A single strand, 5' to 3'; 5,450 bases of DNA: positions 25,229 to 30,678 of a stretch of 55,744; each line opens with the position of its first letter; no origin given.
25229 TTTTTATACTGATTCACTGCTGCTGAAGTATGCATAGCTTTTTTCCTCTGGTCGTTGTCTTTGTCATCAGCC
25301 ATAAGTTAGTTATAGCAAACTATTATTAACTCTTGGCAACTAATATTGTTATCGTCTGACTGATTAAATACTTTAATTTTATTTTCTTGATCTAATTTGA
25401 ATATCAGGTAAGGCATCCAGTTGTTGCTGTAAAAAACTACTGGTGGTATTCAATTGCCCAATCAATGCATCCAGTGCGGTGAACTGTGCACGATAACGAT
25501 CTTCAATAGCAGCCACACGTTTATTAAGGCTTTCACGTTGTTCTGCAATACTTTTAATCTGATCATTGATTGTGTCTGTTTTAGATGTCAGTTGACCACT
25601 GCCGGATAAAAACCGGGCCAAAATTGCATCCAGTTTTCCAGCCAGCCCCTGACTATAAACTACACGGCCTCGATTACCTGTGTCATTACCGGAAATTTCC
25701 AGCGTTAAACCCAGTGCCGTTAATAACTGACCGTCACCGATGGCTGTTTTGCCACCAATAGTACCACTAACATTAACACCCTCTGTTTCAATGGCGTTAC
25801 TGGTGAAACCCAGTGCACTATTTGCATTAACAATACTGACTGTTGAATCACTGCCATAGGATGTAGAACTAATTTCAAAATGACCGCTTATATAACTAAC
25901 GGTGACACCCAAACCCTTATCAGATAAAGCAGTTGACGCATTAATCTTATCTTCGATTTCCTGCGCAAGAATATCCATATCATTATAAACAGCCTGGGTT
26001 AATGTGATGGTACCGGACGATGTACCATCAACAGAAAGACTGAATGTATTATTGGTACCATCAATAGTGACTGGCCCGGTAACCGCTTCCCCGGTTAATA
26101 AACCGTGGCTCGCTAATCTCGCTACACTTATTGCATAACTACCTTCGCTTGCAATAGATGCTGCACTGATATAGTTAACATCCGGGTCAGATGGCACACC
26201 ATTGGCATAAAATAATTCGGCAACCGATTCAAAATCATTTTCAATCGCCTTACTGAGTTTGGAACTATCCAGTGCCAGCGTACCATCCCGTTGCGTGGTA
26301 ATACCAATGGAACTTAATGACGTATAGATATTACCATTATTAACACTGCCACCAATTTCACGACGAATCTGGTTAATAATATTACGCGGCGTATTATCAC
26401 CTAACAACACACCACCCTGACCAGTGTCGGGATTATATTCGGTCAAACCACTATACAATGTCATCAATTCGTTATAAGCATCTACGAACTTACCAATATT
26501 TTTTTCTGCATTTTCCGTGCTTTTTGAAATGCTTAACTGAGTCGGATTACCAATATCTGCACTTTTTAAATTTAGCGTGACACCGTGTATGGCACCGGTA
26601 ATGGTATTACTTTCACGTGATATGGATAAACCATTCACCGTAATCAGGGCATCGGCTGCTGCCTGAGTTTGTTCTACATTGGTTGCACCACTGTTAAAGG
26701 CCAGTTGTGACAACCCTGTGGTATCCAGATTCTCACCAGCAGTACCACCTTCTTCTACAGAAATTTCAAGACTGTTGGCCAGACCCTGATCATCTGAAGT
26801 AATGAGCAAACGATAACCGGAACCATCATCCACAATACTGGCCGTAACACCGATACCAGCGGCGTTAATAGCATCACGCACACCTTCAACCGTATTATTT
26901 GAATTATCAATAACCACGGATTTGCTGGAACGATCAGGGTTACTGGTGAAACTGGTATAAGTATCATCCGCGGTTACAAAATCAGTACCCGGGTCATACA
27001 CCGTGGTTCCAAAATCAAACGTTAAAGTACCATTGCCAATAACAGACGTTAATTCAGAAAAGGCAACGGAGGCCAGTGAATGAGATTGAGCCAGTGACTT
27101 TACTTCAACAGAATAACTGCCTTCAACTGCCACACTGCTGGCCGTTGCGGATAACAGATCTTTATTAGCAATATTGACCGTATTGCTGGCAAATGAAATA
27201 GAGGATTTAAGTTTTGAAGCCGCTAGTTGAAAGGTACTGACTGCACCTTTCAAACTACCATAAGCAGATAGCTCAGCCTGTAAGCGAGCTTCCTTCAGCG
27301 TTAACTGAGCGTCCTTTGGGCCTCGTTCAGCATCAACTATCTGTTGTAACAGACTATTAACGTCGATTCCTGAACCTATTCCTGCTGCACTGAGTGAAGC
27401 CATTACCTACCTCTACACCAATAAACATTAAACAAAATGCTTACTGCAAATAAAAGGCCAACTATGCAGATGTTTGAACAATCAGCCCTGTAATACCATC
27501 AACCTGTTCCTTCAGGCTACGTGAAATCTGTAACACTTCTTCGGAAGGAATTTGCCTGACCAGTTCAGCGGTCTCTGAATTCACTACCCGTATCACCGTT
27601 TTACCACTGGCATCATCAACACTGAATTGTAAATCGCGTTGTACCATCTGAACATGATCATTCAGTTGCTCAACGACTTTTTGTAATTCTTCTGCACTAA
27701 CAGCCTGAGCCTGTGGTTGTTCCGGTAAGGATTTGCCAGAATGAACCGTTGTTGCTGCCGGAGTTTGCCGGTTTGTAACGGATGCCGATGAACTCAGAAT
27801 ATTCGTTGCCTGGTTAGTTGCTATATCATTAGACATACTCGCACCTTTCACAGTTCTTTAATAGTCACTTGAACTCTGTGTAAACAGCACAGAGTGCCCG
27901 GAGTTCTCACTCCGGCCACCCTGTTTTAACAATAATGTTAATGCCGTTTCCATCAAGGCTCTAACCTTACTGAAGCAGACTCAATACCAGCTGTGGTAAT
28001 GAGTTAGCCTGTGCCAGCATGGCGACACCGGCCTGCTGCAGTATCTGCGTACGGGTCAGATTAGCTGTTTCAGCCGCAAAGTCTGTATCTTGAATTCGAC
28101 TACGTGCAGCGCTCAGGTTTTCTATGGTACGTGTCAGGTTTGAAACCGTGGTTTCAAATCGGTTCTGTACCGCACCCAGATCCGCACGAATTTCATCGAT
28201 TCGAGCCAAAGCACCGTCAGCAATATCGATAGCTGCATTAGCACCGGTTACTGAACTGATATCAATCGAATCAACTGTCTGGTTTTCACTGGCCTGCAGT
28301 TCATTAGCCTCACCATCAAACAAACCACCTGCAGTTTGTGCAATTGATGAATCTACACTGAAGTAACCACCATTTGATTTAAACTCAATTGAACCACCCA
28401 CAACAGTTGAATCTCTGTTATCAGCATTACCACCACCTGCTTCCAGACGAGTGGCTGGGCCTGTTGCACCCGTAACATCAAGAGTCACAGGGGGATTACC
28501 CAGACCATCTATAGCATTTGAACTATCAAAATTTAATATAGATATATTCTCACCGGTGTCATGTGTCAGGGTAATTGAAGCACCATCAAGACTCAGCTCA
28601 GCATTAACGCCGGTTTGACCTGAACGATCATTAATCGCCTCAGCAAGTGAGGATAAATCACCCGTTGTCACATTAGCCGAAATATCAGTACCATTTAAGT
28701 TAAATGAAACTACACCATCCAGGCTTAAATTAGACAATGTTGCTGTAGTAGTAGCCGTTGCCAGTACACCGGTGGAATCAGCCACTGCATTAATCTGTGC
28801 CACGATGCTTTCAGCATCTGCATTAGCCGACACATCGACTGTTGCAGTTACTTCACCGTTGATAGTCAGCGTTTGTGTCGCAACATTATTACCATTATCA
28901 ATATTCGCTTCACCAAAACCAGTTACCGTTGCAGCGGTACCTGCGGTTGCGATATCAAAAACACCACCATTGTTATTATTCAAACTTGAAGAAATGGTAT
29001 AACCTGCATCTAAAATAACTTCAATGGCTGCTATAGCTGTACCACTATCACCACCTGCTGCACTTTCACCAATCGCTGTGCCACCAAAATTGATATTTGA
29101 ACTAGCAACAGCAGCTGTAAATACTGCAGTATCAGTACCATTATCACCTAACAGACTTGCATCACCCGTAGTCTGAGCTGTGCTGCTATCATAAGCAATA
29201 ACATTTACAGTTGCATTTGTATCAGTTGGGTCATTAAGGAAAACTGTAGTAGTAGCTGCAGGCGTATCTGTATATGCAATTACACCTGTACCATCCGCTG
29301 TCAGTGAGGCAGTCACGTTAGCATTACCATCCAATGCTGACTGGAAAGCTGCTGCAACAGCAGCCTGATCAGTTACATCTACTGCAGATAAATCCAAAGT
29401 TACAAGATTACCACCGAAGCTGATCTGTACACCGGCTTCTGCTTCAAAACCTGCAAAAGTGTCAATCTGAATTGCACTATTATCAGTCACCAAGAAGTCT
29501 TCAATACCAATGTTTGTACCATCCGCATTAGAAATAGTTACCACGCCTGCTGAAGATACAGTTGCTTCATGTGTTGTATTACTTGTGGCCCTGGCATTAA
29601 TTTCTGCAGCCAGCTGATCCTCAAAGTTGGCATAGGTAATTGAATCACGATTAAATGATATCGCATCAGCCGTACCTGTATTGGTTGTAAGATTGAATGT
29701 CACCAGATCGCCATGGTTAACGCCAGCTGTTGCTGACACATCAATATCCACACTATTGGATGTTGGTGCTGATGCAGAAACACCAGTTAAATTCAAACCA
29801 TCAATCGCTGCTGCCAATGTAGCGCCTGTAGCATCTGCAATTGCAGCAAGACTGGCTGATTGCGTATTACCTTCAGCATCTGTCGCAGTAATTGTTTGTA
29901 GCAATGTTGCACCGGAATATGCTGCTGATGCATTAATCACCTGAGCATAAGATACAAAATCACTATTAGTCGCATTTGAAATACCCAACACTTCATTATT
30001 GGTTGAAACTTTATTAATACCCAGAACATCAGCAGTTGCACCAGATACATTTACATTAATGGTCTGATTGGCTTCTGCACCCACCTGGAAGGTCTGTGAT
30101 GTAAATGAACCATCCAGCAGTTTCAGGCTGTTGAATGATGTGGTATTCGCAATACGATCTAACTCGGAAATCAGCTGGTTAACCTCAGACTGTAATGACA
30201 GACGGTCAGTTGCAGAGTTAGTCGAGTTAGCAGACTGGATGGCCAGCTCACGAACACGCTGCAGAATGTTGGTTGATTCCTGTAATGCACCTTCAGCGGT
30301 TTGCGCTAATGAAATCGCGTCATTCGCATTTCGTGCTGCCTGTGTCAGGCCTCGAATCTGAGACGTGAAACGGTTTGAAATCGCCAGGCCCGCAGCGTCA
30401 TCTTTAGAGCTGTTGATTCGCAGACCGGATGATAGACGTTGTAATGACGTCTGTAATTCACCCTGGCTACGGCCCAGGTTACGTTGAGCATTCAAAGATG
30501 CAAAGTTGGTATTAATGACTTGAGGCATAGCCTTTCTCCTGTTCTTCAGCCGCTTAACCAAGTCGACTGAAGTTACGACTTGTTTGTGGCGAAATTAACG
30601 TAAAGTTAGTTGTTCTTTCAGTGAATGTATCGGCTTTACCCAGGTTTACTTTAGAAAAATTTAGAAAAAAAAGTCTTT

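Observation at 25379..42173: All five extracellular axial flagellar proteins are enlarged together by related repeat modules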

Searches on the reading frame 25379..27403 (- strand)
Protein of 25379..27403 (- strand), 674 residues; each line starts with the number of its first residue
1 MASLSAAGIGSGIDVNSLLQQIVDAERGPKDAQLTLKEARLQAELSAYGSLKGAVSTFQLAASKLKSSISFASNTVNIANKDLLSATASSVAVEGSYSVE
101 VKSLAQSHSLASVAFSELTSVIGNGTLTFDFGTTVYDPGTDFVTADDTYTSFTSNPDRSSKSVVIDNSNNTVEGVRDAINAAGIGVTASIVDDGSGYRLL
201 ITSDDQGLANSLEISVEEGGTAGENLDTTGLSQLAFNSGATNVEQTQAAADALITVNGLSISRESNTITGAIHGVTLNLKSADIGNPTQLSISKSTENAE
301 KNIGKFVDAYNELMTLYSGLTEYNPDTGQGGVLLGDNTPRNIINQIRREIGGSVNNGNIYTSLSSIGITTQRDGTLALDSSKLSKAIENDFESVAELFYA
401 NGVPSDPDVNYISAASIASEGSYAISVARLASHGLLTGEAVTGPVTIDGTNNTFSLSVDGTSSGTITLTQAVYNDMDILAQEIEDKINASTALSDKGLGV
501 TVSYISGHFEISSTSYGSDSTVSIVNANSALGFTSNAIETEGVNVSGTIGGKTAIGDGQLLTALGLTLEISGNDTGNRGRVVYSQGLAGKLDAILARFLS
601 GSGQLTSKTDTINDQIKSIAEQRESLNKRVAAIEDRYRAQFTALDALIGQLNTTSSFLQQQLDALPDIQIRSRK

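Call 4: search_protein_families(library=pfam, proteins=[window:25379-27403:-], max_evalue=0.01)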
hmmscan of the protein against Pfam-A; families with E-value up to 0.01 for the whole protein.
window:25379-27403:- (674 aa): 2 families
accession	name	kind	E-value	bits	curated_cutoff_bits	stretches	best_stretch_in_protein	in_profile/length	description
PF07195.17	FliD_C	-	4.7e-54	183.7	25.4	1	249-652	1-235/236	Flagellar hook-associated protein 2 C-terminus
PF02465.23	FliD_N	-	9.8e-24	84.3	24.8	1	11-108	1-97/97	Flagellar hook-associated protein 2 N-terminus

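Call 5: search_protein_families(library=ncbifam, proteins=[window:25379-27403:-], max_evalue=0.01)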
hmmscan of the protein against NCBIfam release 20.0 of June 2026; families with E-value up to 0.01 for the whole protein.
window:25379-27403:- (674 aa): 7 families
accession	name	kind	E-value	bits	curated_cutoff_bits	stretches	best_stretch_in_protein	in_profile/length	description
NF005955.1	PRK08032.1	equivalog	4e-87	293.1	387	2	1-402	1-383/465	flagellar filament capping protein FliD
NF006435.1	PRK08724.1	equivalog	3.7e-44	151.5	580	2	3-218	2-192/672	flagellar filament capping protein FliD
NF009400.1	PRK12765.1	equivalog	6.6e-39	133.9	448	1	2-664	4-592/596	flagellar filament capping protein FliD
NF005188.0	PRK06664.1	equivalog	1e-35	123.2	469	3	239-399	380-567/661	flagellar hook-associated protein FliD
NF005833.0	PRK07737.1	equivalog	1.6e-35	123.1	444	3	7-315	6-289/501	flagellar hook-associated protein 2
NF006282.1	PRK08453.1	equivalog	5.2e-27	94.6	500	1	164-400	351-585/673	flagellar filament capping protein FliD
NF005281.0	PRK06798.1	equivalog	5.4e-25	88.3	375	1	37-400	45-355/440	flagellar hook-associated protein 2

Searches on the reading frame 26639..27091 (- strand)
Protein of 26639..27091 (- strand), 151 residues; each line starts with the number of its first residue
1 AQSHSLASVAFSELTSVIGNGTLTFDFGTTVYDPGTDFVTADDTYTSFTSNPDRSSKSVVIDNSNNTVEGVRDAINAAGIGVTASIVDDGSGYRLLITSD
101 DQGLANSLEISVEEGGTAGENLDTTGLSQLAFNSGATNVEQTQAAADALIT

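Call 9: search_protein_families(library=pfam, proteins=[window:26639-27091:-], max_evalue=10)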
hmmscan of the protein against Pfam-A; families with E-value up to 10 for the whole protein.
seq(151 aa): 1 family
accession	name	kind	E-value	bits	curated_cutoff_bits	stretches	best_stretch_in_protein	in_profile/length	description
PF07196.18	Flagellin_IN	-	2.6e-05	24.7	22.7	1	64-101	19-55/55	Flagellin hook IN motif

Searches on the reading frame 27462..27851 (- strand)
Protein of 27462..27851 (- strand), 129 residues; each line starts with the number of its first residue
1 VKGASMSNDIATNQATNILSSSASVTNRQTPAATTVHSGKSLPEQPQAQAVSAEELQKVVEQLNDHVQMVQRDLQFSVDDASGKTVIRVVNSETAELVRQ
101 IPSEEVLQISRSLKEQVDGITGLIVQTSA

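Call 52: search_protein_families(library=pfam, proteins=[window:27462-27851:-], max_evalue=0.001)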
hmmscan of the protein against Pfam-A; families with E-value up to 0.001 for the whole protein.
window:27462-27851:- (129 aa): 1 family
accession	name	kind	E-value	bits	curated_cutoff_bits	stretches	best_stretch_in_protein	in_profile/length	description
PF03646.20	FlaG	-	9e-22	77.6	23.8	1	29-125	7-99/101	FlaG protein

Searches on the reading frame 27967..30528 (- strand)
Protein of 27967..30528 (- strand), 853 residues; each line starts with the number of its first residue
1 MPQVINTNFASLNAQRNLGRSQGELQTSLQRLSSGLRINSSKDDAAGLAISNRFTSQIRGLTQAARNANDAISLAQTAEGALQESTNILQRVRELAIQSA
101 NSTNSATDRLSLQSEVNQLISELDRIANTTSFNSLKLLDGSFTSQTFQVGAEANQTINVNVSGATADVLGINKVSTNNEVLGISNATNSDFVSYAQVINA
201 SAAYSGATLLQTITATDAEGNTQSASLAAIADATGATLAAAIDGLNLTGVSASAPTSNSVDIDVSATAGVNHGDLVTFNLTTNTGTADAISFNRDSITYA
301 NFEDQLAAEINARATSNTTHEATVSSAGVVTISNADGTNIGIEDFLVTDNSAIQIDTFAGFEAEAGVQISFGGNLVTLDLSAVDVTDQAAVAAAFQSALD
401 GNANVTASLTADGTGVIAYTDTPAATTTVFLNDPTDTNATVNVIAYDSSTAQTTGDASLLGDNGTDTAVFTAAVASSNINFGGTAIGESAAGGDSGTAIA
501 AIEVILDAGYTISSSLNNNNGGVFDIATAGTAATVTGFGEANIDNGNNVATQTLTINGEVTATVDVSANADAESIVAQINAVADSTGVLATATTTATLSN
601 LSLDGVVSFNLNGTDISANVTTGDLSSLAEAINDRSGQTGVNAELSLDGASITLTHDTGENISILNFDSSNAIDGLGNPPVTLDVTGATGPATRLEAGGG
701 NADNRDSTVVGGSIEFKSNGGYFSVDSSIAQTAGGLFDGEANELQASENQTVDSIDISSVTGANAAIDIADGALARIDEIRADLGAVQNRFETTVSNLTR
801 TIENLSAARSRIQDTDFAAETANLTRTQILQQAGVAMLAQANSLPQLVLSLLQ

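Call 4: search_protein_families(library=pfam, proteins=[window:27967-30528:-], max_evalue=0.01)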
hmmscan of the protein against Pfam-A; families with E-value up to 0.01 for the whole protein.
window:27967-30528:- (853 aa): 3 families
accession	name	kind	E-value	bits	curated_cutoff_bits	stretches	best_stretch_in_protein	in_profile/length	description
PF00669.25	Flagellin_N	-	7e-47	159.4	26.6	1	5-143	1-139/139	Bacterial flagellin N-terminal helical region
PF00700.27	Flagellin_C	-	5.5e-28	97.6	23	1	767-852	1-86/86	Bacterial flagellin C-terminal helical region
PF07196.18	Flagellin_IN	-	9.1e-09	35.8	22.7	2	553-601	1-49/55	Flagellin hook IN motif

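Call 5: search_protein_families(library=ncbifam, proteins=[window:27967-30528:-], max_evalue=0.01)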
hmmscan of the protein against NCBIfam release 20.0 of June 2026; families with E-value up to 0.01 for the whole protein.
window:27967-30528:- (853 aa): 26 families (the best 25 are shown)
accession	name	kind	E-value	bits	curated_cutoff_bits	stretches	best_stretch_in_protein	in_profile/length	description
NF009448.0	PRK12806.1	equivalog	4.1e-122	408.4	531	2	1-344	1-316/475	flagellin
NF006467.0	PRK08869.1-2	subfamily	5.6e-116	387.9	443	2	1-298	1-287/400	flagellin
NF005294.0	PRK06819.1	subfamily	8e-95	318.5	387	2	1-264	1-262/376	FliC/FljB family flagellin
NF005953.0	PRK08026.1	subfamily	4.2e-94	317.1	619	2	1-462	1-455/548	FliC/FljB family flagellin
NF009444.0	PRK12802.1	equivalog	1.1e-90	304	332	2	4-240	4-251/282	flagellin domain-containing protein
NF006468.0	PRK08869.1-3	subfamily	1.8e-88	297.2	436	2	5-168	5-168/378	polar flagellin E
NF006466.0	PRK08869.1-1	subfamily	7.6e-88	295.6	426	2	4-259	4-242/377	flagellin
NF006469.0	PRK08869.1-4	equivalog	8.4e-83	278.8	627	2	3-173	3-173/377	flagellin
NF010115.0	PRK13588.1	subfamily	3.4e-69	234.2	503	2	4-411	4-385/514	flagellin B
NF006470.0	PRK08869.1-5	equivalog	8e-68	229.4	423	2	5-323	4-336/388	flagellin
NF038071.1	lat_flg_LafA_2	exception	1e-65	221.9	365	2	4-187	4-191/284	lateral flagellin LafA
NF006264.0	PRK08411.1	subfamily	1.7e-65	221.9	729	2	4-181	4-181/572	flagellin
NF009446.0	PRK12804.1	subfamily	3.4e-65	220.5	352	2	5-263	3-264/301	flagellin Hag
NF009234.0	PRK12584.1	equivalog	3.6e-63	214.4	752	2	4-185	4-185/510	flagellin A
NF010116.0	PRK13589.1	subfamily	5.5e-62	210.3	983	2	4-179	4-179/576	flagellin A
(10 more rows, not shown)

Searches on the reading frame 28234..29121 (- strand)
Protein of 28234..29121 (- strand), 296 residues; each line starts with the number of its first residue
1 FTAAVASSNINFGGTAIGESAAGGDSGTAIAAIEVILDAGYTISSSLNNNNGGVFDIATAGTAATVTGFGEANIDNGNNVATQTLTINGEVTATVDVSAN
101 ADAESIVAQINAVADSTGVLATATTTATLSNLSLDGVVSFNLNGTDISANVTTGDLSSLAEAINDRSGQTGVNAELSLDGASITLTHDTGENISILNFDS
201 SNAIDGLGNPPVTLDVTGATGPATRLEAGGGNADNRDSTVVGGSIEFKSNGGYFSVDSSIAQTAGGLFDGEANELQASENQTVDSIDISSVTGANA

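Call 9: search_protein_families(library=pfam, proteins=[window:28234-29121:-], max_evalue=10)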
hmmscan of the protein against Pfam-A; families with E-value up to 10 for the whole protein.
seq(296 aa): 2 families
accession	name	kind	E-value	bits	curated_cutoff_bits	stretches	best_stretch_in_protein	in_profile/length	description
PF07196.18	Flagellin_IN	-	1.8e-10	41.3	22.7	2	84-132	1-49/55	Flagellin hook IN motif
PF22508.2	InlJ_IG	-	0.41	11.2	26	2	82-153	7-79/81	Internalin J, Immunoglobulin-like domain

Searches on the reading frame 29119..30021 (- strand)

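Call 9: search_protein_families(library=pfam, proteins=[window:29119-30021:-], max_evalue=10)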
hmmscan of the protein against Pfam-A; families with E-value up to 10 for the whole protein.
seq(301 aa): 2 families
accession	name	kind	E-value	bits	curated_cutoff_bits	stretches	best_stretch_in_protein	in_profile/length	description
PF02556.19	SecB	-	0.18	12.1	26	1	122-171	42-91/141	Preprotein translocase subunit SecB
PF13648.12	Lipocalin_4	-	7.8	7.9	22.4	1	113-181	20-85/89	Lipocalin-like domain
